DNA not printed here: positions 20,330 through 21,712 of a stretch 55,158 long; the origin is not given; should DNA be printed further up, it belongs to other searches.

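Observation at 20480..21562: HKD/PLD-family nuclease inserted between mod and res of a complete type III R-M system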

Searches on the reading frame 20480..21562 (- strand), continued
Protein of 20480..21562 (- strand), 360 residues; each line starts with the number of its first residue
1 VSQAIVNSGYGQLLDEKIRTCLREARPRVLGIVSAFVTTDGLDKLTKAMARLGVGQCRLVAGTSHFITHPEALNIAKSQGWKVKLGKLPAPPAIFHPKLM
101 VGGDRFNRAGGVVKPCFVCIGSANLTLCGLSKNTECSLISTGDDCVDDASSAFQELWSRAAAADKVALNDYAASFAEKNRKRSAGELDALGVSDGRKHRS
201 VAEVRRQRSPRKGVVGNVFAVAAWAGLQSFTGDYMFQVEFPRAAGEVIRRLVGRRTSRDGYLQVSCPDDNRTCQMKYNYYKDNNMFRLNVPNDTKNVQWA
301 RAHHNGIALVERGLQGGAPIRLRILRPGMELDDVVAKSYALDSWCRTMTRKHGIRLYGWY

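Call 25: fold_search(model_id=the predicted structure, library=pdb)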
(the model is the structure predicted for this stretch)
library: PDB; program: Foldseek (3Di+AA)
matches with E <= 10: 1084; with E <= 0.001: 87
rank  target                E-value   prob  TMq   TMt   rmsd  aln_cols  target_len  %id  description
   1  2c1l_A                2.4e-11  1.00  0.28  0.28  15.6       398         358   16  Structure of the BfiI restriction endonuclease (released 2005-10-07)
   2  7clg_B                1.7e-10  1.00  0.37  0.17  10.0       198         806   20  Crystal structure of the ATP-dependent restriction endonuclease SauUSI (released 2021-01-20)
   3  7clg_A                5.1e-09  1.00  0.38  0.17   9.6       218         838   19  Crystal structure of the ATP-dependent restriction endonuclease SauUSI (released 2021-01-20)
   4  4rct_A                1.9e-07  1.00  0.29  0.30  17.6       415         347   13  Crystal structure of R-protein of NgoAVII restriction endonuclease (released 2014-12-24)
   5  5lzk_A                5.5e-07  1.00  0.30  0.57   5.8       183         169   21  Structure of the domain of unknown function DUF1669 from human FAM83B (released 2016-10-26)
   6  4urj_C                8.3e-07  1.00  0.32  0.61   5.0       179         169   13  Crystal structure of human BJ-TSA-9 (released 2014-10-01)
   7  5qhm                  1.7e-06  1.00  0.33  0.65   4.6       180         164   19  PanDDA analysis group deposition of models with modelled events (e.g. bound ligands) -- Crystal Structure of human FAM83 (released 2018-12-19)
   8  1byr                  2.9e-06  1.00  0.34  0.74   3.6       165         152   18  CRYSTAL STRUCTURE OF A PHOSPHOLIPASE D FAMILY MEMBER, NUC FROM SALMONELLA TYPHIMURIUM (released 1999-10-19)
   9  4urj_A                3.5e-06  1.00  0.33  0.63   4.9       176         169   15  Crystal structure of human BJ-TSA-9 (released 2014-10-01)
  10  6ehi_D                4.0e-06  1.00  0.32  0.65   4.7       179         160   16  NucT from Helicobacter pylori (released 2018-01-17)
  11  6ehi_A                5.4e-06  1.00  0.33  0.67   4.1       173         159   16  NucT from Helicobacter pylori (released 2018-01-17)
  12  4gel_A                5.7e-06  1.00  0.30  0.52   4.7       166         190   20  Crystal structure of Zucchini (released 2012-10-17)
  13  4urj_B                6.8e-06  1.00  0.30  0.55   5.8       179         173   14  Crystal structure of human BJ-TSA-9 (released 2014-10-01)
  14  6ehi_B                8.2e-06  1.00  0.31  0.64   4.7       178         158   16  NucT from Helicobacter pylori (released 2018-01-17)
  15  4gel_B                8.7e-06  1.00  0.31  0.52   4.7       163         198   21  Crystal structure of Zucchini (released 2012-10-17)
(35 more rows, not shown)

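Call 59: search_protein_families(library=padloc, proteins=[L028:2948-5833:+, L028:5830-9942:+, L028:9944-11002:+, L028:11164-16461:+, L033:6945-9998:+, L033:11081-13609:-, L013:8393-9964:+, L006:10980-12650:+], max_evalue=0.001)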
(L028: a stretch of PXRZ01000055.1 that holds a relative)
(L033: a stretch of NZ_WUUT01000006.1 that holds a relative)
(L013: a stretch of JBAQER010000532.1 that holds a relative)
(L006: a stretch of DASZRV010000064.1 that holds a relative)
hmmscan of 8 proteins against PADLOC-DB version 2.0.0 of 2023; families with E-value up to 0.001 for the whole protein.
L028:2948-5833:+ (961 aa): 51 families (the best 25 are shown)
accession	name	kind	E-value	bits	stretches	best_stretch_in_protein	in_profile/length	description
PDLC02621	DrmD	-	1.8e-118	395.3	1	103-925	117-945/1040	DrmD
PDLC02504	BrxHI|BrxHII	-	2.7e-95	318.2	1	68-924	71-887/971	BrxHII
PDLC00659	HmaA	-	1.3e-82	276.2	1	82-814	79-825/1176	SNF2 helicase / DEAD-box helicase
PDLC02572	DrmA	-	4.9e-80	267.7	1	102-924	113-944/1043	DrmA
PDLC02853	DpdE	-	1.4e-74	249.7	1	58-745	48-742/985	DpdE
PDLC02500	BrxHI|BrxHII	-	2.2e-68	229.7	1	98-644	81-610/933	BrxHI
PDLC02632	DrmD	-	5.1e-68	228.1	1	100-620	116-638/662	DrmD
PDLC02633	DrmD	-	1.7e-64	216.2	1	96-615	114-637/839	DrmD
PDLC02620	DrmD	-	9.4e-59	197.3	1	101-649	93-619/1060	DrmD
PDLC02623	DrmD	-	1.4e-51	173.3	2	487-663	512-680/1040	DrmD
PDLC02619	DrmD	-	1.9e-48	163.3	1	127-646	53-573/872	DrmD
PDLC02624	DrmD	-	9.9e-43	144.6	1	146-619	3-478/652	DrmD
PDLC02622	DrmD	-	1.3e-41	140.9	1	102-294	117-316/422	DrmD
PDLC02634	DrmD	-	1.2e-39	133.9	1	98-639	84-615/900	DrmD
PDLC02843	DpdE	-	2.8e-39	132.8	2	112-315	163-333/1091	DpdE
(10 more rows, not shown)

L028:5830-9942:+ (1370 aa): 38 families (the best 25 are shown)
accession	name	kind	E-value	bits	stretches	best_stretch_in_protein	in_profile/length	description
PDLC02643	DrmMI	-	7.3e-106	353.4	2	470-809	540-882/1347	DrmMI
PDLC02638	DrmMI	-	1.1e-78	263.4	2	471-808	540-884/935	DrmMI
PDLC03622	REase_MTase_IIG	-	2.5e-76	255.1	5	854-1229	940-1301/1524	Type IIG restriction enzyme-methyltransferase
PDLC03613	REase_MTase_IIG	-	1.1e-55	187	3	752-1089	705-1017/1250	Type IIG restriction enzyme-methyltransferase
PDLC03618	REase_MTase_IIG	-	2.7e-49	165.4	3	564-815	654-885/1429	Type IIG restriction enzyme-methyltransferase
PDLC02645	DrmMI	-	2.5e-45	153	3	253-467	219-446/772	DrmMI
PDLC03614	REase_MTase_IIG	-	1e-40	137.3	3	749-956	903-1108/1584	Type IIG restriction enzyme-methyltransferase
PDLC03620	REase_MTase_IIG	-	2e-38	129.7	3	310-551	355-628/1378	Type IIG restriction enzyme-methyltransferase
PDLC03611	REase_MTase_IIG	-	5.2e-37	124.9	3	470-627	501-658/1532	Type IIG restriction enzyme-methyltransferase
PDLC02639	DrmMI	-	1.4e-36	124.1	2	471-624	236-388/803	DrmMI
PDLC02644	DrmMI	-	4.9e-34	115.4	2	477-657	56-261/988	DrmMI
PDLC02646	DrmMI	-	5.5e-26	88.9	2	564-624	39-99/792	DrmMI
PDLC03629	REase_MTase_IIG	-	2.2e-24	83.4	1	519-624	427-537/1182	Type IIG restriction enzyme-methyltransferase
PDLC03604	REase_MTase_IIG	-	8.6e-21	71.7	1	391-637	282-520/1011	Type IIG restriction enzyme-methyltransferase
PDLC03609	REase_MTase_IIG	-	2e-19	66.9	1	509-622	417-533/1066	Type IIG restriction enzyme-methyltransferase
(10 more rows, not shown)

L028:9944-11002:+ (352 aa): 4 families
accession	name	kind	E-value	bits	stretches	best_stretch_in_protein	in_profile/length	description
PDLC02614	DrmC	-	0.00012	19.9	1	119-152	114-146/153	DrmC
PDLC02597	DrmC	-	0.00018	19.4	1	114-150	193-229/242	DrmC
PDLC03829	ZacB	-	0.0004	17.4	0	115-167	309-365/586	-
PDLC02585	DrmC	-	0.00094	16.8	0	116-150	204-238/253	DrmC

L028:11164-16461:+ (1765 aa): 37 families (the best 25 are shown)
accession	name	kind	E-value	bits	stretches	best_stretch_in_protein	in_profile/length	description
PDLC00037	DruE3|DruE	-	3.5e-120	401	2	45-719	48-679/2055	SNF2 family N-terminal domain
PDLC00013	DruE1|DruE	-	1.6e-116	389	3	936-1649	962-1682/1776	SNF2 family N-terminal domain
PDLC00036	DruE3|DruE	-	1e-92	309.3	2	1009-1656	1025-1664/2023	SNF2 family N-terminal domain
PDLC00015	DruE2|DruE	-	1.7e-92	309.1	5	1036-1233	1171-1371/1887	SNF2 family N-terminal domain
PDLC00014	DruE2|DruE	-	1.7e-92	308.9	4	199-716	303-842/1928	SNF2 family N-terminal domain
PDLC00035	DruE3|DruE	-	7.5e-82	273.7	2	89-715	100-675/1460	SNF2 family N-terminal domain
PDLC00051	DruE4|DruE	-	5.5e-78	260.9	4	928-1208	1008-1301/1829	SNF2 family N-terminal domain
PDLC02896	DpdJ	-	2e-35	119.9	3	203-291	327-414/1487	DpdJ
PDLC03960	SngC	-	1.8e-25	87.8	2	993-1086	276-369/720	-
PDLC02503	BrxHI|BrxHII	-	1.2e-24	84.6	2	1017-1088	282-351/698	BrxHI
PDLC02501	BrxHI|BrxHII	-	2.5e-18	63.6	2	1006-1088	273-351/925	BrxHI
PDLC02893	DpdJ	-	3e-16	56.5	2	207-289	343-423/876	DpdJ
PDLC02569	DrmA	-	2.4e-12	43.5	1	1019-1104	814-894/1095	DrmA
PDLC02898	DpdJ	-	3.1e-11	40.8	1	207-289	343-423/506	DpdJ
PDLC03928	PsyrT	-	6.6e-11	39.2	1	1007-1091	265-347/689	-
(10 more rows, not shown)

L033:6945-9998:+ (1017 aa): 64 families (the best 25 are shown)
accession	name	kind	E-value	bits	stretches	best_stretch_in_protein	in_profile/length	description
PDLC03267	MTase_II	-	4.3e-34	116.3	1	338-921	14-509/539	Type II methyltransferase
PDLC04134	mad2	-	2.9e-28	96.9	1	54-589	42-449/492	mads_2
PDLC03606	REase_MTase_IIG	-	6.6e-26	88.8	1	191-968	199-927/935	Type IIG restriction enzyme-methyltransferase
PDLC03021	MTase_I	-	4.6e-22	76.5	1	266-420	88-252/491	Type I methyltransferase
PDLC03335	MTase_II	-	1.3e-20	71.7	1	308-597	51-316/607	Type II methyltransferase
PDLC03026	MTase_I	-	7.4e-20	69.5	1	234-432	32-243/487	Type I methyltransferase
PDLC03035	MTase_I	-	4.7e-17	59.8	1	218-424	69-257/653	Type I methyltransferase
PDLC03248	MTase_II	-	6.3e-16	56.2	2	333-373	5-45/521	Type II methyltransferase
PDLC03366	MTase_II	-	1e-15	55.5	1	469-612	106-249/568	Type II methyltransferase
PDLC03612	REase_MTase_IIG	-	2.6e-15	53.7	1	471-593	807-926/1247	Type IIG restriction enzyme-methyltransferase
PDLC03313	MTase_II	-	2.8e-15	53.9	1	322-577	7-244/563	Type II methyltransferase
PDLC02529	PglX|PglXI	-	3.2e-15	52.9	1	342-566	204-449/1189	PglX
PDLC03318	MTase_II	-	3.6e-15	53.4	1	266-382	274-388/723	Type II methyltransferase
PDLC03018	MTase_I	-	2e-14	51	1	268-388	239-357/749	Type I methyltransferase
PDLC03226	MTase_II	-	2.8e-14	50.6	1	334-737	13-395/579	Type II methyltransferase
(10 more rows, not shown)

L033:11081-13609:- (842 aa): 0 families

L013:8393-9964:+ (523 aa): 71 families (the best 25 are shown)
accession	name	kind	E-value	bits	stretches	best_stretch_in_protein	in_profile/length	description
PDLC03354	MTase_II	-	1.8e-62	209.8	1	97-359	126-389/425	Type II methyltransferase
PDLC03339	MTase_II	-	3.3e-51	172.3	3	286-469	205-373/399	Type II methyltransferase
PDLC03300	MTase_II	-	1.6e-43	146.9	2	266-354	189-278/302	Type II methyltransferase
PDLC03644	MTase_III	-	3.4e-39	133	1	99-359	108-400/542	Type III methyltransferase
PDLC03638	MTase_III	-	2e-37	127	1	99-356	430-681/816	Type III methyltransferase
PDLC03636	MTase_III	-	1.8e-35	120.8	2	288-354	341-407/575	Type III methyltransferase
PDLC03371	MTase_II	-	4.9e-35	119.3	1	2-354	11-254/260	Type II methyltransferase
PDLC03299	MTase_II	-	5e-35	119.4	3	286-358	191-265/296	Type II methyltransferase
PDLC03633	MTase_III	-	4.2e-34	116.2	2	277-389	281-385/616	Type III methyltransferase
PDLC03641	MTase_III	-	2.6e-31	106.9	1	2-334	105-434/657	Type III methyltransferase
PDLC03635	MTase_III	-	1.6e-30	104.4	2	99-205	267-377/708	Type III methyltransferase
PDLC03216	MTase_II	-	5.2e-29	99.4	2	291-355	194-258/364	Type II methyltransferase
PDLC03634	MTase_III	-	6.4e-29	99.3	1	100-333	173-431/621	Type III methyltransferase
PDLC03265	MTase_II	-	1.1e-27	95.4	2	291-356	267-332/333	Type II methyltransferase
PDLC03738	oMTase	-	1e-26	91.5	2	291-353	204-266/376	orphan methyltransferase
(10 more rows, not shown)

L006:10980-12650:+ (556 aa): 68 families (the best 25 are shown)
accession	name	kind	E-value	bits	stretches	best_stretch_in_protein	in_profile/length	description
PDLC03354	MTase_II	-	5.3e-64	214.8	1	122-382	126-387/425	Type II methyltransferase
PDLC03339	MTase_II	-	1.4e-49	166.9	3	293-382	186-276/399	Type II methyltransferase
PDLC03300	MTase_II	-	4.3e-45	152.1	2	291-382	189-281/302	Type II methyltransferase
PDLC03644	MTase_III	-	5.4e-40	135.7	1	124-383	108-399/542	Type III methyltransferase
PDLC03638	MTase_III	-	1.1e-39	134.4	1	124-397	430-693/816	Type III methyltransferase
PDLC03633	MTase_III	-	2.2e-35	120.4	2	313-417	289-387/616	Type III methyltransferase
PDLC03299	MTase_II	-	5.9e-35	119.2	3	295-381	174-263/296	Type II methyltransferase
PDLC03371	MTase_II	-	1.5e-34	117.7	1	27-379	11-254/260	Type II methyltransferase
PDLC03636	MTase_III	-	2.6e-32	110.3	2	125-205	96-176/575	Type III methyltransferase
PDLC03635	MTase_III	-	2.8e-32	110.3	2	124-232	267-379/708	Type III methyltransferase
PDLC03641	MTase_III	-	8.8e-31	105.1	1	118-358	177-433/657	Type III methyltransferase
PDLC03216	MTase_II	-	4.5e-28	96.3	2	316-380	194-258/364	Type II methyltransferase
PDLC03634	MTase_III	-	2.9e-27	93.8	2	125-354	173-427/621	Type III methyltransferase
PDLC03738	oMTase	-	1.5e-26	91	2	316-378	204-266/376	orphan methyltransferase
PDLC03353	MTase_II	-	3.2e-26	90.4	2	296-378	170-251/260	Type II methyltransferase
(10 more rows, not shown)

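Call 60: find_encoding_contigs(protein=P0027, flank=8000, max_places=2)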
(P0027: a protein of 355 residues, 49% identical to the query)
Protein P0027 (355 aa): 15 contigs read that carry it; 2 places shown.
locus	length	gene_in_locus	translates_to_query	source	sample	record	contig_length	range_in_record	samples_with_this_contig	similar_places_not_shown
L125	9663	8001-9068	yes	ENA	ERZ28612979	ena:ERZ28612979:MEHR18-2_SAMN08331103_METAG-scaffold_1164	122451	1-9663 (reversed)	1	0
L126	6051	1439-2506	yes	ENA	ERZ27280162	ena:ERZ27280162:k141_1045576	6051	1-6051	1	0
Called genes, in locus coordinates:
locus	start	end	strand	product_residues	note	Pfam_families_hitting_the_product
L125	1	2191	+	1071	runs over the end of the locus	PF00176:SNF2-rel_dom, PF00270:DEAD (faint), PF04851:ResIII (faint), PF00271:Helicase_C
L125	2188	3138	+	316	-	-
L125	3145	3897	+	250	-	PF14335:DUF4391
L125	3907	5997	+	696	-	PF03235:GmrSD_N, PF07510:GmrSD_C, PF18899:DUF5655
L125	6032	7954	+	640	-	PF01555:N6_N4_Mtase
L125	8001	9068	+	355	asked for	PF13091:PLDc_2 (weak)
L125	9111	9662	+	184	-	?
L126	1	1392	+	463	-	?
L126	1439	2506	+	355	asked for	PF13091:PLDc_2 (weak)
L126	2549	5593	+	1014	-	PF04851:ResIII, PF00270:DEAD (weak), PF19778:RE_endonuc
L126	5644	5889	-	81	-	-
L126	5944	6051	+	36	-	?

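Call 61: find_encoding_contigs(protein=P0081, flank=8000, max_places=2)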
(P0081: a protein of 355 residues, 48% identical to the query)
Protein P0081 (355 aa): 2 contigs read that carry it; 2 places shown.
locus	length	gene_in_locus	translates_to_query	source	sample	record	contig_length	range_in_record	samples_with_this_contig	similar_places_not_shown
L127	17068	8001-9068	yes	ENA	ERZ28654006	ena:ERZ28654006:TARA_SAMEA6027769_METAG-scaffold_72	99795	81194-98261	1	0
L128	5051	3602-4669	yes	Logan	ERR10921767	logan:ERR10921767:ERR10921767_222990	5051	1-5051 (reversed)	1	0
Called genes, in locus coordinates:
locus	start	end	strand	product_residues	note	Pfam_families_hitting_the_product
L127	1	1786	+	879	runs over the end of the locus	PF13191:AAA_16, PF13428:TPR_14 (faint)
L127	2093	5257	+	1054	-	PF00176:SNF2-rel_dom (weak), PF00271:Helicase_C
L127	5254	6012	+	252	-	PF14335:DUF4391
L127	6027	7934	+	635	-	PF01555:N6_N4_Mtase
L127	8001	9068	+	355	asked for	PF13091:PLDc_2 (faint)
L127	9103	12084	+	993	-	PF04851:ResIII, PF00270:DEAD (weak), PF19778:RE_endonuc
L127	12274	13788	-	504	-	PF00899:ThiF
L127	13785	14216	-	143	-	-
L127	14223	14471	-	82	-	-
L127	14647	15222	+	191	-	-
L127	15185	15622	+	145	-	-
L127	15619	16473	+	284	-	PF06114:Peptidase_M78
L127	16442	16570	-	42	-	-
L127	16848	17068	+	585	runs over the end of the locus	?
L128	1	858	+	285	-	?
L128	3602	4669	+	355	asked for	PF13091:PLDc_2 (faint)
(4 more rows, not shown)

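Call 62: find_encoding_contigs(protein=P0006, flank=8000, max_places=2)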
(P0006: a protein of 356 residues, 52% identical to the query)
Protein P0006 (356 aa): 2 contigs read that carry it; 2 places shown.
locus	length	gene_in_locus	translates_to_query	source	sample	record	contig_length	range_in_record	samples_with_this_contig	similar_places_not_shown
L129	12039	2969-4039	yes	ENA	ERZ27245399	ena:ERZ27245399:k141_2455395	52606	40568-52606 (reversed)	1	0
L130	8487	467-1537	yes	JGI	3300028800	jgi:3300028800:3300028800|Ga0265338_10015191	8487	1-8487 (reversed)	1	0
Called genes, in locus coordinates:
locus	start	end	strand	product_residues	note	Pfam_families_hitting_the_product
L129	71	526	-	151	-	-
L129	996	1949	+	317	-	PF00291:PALP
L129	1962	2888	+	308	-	PF00698:Acyl_transf_1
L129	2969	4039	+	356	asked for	-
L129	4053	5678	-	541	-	PF02086:MethyltransfD12 (faint), PF01555:N6_N4_Mtase, PF04471:Mrr_cat, PF22722:NA-iREase1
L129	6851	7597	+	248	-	PF00106:adh_short, PF23441:SDR (weak), PF08659:KR, PF13561:adh_short_C2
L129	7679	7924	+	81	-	PF00550:PP-binding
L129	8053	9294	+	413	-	PF00109:ketoacyl-synt, PF02801:Ketoacyl-synt_C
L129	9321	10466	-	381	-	PF07690:MFS_1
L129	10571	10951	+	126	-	PF01725:Ham1p_like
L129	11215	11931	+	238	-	PF00483:NTP_transferase, PF12804:NTP_transf_3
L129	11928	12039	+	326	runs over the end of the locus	PF00288:GHMP_kinases_N, PF08544:GHMP_kinases_C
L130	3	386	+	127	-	?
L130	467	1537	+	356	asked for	-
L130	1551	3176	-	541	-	PF02086:MethyltransfD12 (faint), PF01555:N6_N4_Mtase, PF04471:Mrr_cat, PF22722:NA-iREase1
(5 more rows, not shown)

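Call 63: find_encoding_contigs(protein=P0119, flank=8000, max_places=2)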
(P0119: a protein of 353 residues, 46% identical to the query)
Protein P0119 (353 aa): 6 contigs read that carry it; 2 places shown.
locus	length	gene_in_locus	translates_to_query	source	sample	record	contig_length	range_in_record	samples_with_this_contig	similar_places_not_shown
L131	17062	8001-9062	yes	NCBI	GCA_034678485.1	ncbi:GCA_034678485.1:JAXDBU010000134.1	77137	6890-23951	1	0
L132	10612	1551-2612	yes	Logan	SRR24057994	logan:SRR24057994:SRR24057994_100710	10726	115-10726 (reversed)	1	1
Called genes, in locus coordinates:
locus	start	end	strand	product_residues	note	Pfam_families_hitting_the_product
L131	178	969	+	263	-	PF01869:BcrAD_BadFG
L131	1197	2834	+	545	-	PF00586:AIRS, PF02769:AIRS_C, PF02627:CMD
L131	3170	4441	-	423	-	-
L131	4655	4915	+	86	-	-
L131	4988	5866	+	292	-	PF12801:Fer4_5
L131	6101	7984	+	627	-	PF01555:N6_N4_Mtase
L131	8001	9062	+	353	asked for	PF13091:PLDc_2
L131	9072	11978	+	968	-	PF04851:ResIII, PF00270:DEAD (weak), PF19778:RE_endonuc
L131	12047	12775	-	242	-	PF13392:HNH_3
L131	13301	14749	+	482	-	-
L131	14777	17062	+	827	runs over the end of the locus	PF15976:CooC_C (faint), PF02369:Big_1 (faint), PF13715:CarbopepD_reg_2 (faint), PF20598:DUF6795 (faint), PF00775:Dioxygenase_C (faint), PF13620:CarboxypepD_reg (weak), PF13620:CarboxypepD_reg, PF00578:AhpC-TSA (weak), +3 more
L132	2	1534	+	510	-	?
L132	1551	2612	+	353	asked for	PF13091:PLDc_2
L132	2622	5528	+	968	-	PF04851:ResIII, PF00270:DEAD (weak), PF19778:RE_endonuc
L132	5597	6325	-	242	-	PF13392:HNH_3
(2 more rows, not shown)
